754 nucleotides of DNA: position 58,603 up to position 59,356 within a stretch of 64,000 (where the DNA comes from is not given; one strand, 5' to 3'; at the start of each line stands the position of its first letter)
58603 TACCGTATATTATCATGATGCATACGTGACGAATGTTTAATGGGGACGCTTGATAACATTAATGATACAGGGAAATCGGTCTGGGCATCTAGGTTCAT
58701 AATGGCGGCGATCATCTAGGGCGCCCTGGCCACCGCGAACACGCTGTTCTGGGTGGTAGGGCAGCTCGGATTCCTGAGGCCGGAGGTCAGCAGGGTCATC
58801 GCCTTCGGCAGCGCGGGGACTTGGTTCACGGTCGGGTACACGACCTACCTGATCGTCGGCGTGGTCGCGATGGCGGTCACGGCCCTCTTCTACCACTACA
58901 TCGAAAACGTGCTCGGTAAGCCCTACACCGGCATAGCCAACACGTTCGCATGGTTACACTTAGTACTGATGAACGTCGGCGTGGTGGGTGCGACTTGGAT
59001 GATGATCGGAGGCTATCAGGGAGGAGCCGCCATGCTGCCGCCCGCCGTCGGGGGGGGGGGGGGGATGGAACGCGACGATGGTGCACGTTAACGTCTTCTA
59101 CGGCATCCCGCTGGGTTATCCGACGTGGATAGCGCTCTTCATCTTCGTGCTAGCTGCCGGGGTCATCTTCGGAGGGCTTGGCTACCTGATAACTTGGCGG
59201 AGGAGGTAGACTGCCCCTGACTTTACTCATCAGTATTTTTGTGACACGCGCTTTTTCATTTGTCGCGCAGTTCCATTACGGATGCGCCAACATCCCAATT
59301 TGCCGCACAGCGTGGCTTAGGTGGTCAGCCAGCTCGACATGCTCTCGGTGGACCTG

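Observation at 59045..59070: G15 homopolymer inside a membrane-protein gene causing an apparent frameshift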

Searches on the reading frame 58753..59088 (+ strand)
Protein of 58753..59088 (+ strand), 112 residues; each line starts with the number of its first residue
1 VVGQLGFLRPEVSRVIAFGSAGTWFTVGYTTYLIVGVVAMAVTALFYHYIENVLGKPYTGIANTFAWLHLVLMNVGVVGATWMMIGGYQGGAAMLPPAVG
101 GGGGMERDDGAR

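Call 18: find_encoding_contigs(protein=window:58753-59088:+, flank=3000, max_places=10)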
Protein seq(112 aa) (112 aa): no gene with exactly this product is on record in the collection.

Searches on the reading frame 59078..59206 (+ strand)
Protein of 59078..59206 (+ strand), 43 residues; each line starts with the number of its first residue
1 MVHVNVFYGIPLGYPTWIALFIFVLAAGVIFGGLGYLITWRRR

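Call 19: find_encoding_contigs(protein=window:59078-59206:+, flank=3000, max_places=10)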
Protein seq(43 aa) (43 aa): 2 contigs read that carry it; 1 place shown.
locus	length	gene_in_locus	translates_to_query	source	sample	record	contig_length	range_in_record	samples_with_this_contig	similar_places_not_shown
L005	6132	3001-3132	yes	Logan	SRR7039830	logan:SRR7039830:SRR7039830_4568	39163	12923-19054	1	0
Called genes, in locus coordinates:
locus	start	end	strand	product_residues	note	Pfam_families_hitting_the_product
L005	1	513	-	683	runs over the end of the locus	PF01315:Ald_Xan_dh_C, PF02738:MoCoBD_1, PF20256:MoCoBD_2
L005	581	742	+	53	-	-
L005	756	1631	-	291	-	PF00941:FAD_binding_5, PF03450:CO_deh_flav_C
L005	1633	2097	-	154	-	PF00111:Fer2 (weak), PF13085:Fer2_3 (weak), PF01799:Fer2_2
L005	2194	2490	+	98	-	-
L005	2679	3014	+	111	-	PF00115:COX1 (weak)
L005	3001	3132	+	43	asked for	-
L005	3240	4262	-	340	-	-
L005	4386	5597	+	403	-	PF02749:QRPTase_N, PF01729:QRPTase_C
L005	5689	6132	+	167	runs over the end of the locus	-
